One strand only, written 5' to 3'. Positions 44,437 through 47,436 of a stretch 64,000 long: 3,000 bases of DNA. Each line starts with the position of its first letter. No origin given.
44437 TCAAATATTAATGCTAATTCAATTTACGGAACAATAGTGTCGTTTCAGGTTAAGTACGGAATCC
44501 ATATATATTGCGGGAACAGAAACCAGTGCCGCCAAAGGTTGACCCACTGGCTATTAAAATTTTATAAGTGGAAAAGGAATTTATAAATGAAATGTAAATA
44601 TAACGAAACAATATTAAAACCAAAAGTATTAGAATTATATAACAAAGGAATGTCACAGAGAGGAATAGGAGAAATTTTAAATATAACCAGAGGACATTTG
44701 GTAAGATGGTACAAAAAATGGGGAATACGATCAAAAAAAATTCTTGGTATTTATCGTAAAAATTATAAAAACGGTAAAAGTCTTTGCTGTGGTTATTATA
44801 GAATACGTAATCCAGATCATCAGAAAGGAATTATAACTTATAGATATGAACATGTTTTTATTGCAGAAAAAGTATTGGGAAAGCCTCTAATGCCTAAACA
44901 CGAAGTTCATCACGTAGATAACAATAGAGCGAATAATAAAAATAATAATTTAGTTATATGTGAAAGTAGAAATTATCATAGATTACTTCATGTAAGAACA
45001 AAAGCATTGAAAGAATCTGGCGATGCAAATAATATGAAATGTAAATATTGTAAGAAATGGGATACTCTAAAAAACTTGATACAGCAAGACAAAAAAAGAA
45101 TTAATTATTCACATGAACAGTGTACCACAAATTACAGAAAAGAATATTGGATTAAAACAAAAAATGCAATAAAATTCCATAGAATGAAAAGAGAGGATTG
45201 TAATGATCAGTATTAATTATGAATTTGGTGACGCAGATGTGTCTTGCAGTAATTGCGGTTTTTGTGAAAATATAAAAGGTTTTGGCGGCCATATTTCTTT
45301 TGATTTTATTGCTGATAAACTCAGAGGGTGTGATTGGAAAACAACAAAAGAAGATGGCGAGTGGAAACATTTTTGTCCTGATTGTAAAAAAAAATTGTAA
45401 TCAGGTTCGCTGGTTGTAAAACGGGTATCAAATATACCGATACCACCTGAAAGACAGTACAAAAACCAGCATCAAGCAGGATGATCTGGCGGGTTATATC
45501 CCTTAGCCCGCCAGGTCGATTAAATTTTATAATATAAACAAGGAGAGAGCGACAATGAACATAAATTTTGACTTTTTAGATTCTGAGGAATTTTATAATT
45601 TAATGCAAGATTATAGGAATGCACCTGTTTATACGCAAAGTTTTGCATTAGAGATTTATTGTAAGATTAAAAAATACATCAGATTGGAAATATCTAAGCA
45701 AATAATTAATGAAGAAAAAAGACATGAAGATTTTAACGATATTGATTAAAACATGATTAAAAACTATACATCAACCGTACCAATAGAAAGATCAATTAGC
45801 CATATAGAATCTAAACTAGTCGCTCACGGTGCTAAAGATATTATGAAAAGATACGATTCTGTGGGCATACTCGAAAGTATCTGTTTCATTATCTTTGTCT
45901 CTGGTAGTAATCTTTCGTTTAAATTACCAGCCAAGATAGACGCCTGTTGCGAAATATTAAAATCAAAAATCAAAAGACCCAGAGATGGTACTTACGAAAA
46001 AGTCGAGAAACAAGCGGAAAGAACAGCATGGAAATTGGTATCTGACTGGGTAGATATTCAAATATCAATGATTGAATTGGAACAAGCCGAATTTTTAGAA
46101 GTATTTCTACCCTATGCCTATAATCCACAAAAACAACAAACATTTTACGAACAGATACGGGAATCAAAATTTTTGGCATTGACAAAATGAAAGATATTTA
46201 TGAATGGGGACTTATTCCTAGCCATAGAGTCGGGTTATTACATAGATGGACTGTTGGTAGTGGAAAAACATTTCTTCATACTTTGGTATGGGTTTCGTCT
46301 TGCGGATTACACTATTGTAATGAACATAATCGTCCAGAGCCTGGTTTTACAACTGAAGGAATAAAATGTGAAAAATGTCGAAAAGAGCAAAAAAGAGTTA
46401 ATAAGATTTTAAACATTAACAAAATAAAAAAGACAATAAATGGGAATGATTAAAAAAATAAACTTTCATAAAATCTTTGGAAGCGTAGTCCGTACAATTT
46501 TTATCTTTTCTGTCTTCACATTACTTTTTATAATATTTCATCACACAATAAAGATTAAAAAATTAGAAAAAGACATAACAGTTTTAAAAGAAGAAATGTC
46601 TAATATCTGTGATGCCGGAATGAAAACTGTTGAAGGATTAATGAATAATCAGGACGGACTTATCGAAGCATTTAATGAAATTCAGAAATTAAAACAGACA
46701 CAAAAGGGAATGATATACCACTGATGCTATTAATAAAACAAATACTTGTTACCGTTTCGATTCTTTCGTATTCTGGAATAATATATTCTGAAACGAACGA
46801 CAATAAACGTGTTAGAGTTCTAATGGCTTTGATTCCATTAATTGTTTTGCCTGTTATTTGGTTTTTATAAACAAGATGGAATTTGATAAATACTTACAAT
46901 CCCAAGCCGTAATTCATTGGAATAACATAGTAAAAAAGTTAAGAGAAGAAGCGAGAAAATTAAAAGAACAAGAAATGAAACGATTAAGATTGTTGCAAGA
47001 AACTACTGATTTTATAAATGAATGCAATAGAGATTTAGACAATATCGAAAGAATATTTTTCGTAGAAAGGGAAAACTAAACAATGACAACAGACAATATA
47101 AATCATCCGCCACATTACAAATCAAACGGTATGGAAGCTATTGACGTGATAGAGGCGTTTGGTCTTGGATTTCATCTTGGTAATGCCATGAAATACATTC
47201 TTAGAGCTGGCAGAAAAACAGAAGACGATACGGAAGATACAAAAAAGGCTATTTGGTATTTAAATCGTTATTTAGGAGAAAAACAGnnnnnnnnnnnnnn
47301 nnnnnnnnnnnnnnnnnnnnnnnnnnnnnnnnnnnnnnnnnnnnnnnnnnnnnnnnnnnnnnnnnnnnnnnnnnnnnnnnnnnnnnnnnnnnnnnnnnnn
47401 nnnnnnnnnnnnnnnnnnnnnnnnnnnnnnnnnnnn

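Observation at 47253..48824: ThyX split by an HNH-containing intein next to the catalytic RHR...SxRY motif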

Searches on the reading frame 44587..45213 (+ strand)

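Call 36: search_protein_families(library=phrogs, proteins=[window:44587-45213:+], max_evalue=0.00001)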
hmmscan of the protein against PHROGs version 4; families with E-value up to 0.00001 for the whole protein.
window:44587-45213:+ (209 aa): 6 families
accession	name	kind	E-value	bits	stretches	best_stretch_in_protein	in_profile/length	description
phrog_7545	-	DNA, RNA and nucleotide metabolism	1.7e-14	55.3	1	17-146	13-144/160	HNH endonuclease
phrog_15471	-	DNA, RNA and nucleotide metabolism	2.2e-13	51.4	1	69-188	17-136/183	HNH endonuclease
phrog_20891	-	DNA, RNA and nucleotide metabolism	2.5e-11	44.6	1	57-126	123-194/219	HNH endonuclease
phrog_10730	-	DNA, RNA and nucleotide metabolism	1.6e-10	42.1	1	15-142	17-149/234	HNH endonuclease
phrog_21964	-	DNA, RNA and nucleotide metabolism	3.2e-10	41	1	58-144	137-221/244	HNH endonuclease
phrog_25114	-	unknown function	8.6e-07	30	1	84-140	74-136/156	-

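Call 56: search_protein_families(library=pfam, proteins=[window:44587-45213:+], max_evalue=0.001)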
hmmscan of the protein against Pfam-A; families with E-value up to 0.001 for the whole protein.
window:44587-45213:+ (209 aa): 2 families
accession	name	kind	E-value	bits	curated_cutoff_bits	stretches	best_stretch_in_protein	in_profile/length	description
PF13392.12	HNH_3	-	3.7e-05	23.7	24.8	1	87-125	2-39/46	HNH endonuclease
PF13384.12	HTH_23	-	0.0005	20.2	24.6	0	14-45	10-41/50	Homeodomain-like domain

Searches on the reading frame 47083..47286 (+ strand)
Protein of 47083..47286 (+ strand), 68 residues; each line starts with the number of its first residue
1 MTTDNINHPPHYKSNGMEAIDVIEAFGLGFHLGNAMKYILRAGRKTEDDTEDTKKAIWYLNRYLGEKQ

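Call 36: search_protein_families(library=phrogs, proteins=[window:47083-47286:+], max_evalue=0.00001)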
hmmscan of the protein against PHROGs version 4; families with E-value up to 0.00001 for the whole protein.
window:47083-47286:+ (68 aa): 19 families
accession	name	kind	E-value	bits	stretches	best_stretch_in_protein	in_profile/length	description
phrog_236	-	other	8.8e-28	99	1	1-66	236-304/431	nucleotide kinase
phrog_1689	-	other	2.8e-21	77.5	1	3-66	164-233/243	nucleotide kinase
phrog_4897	-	other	2.8e-18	67.7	1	2-62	111-175/186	kinase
phrog_11324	-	other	3.7e-16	60.9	1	1-66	6-70/139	nucleotide kinase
phrog_4943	-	unknown function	4.8e-16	60.7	1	3-64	88-156/166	-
phrog_5839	-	unknown function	6.2e-15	56.3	1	3-63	5-63/128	-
phrog_2387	-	other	8.1e-15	56.3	1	3-64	2-68/147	nucleotide kinase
phrog_25460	-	unknown function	7.1e-13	49.5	1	4-67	75-140/144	-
phrog_2585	-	other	2.1e-12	48.8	1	3-67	95-167/175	nucleotide kinase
phrog_4472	-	other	2.2e-12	47.8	1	1-64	9-74/100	nucleotide kinase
phrog_4824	-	unknown function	4.3e-12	47.2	1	2-64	2-60/128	-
phrog_18538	-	unknown function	5.9e-12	46.8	1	3-62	2-66/159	-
phrog_2781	-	unknown function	6e-11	43.9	1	2-63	173-240/253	-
phrog_13649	-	unknown function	7.2e-11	43.3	1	1-64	1-64/127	-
phrog_11450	-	unknown function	5.9e-10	39.6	1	4-61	324-382/394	-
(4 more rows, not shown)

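Call 56: search_protein_families(library=pfam, proteins=[window:47083-47286:+], max_evalue=0.001)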
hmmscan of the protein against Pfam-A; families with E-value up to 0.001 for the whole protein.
window:47083-47286:+ (68 aa): 1 family
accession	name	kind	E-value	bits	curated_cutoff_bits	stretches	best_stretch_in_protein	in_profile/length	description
PF11753.13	DUF3310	-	2.8e-17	62.9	24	1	6-61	1-60/60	Protein of unknwon function (DUF3310)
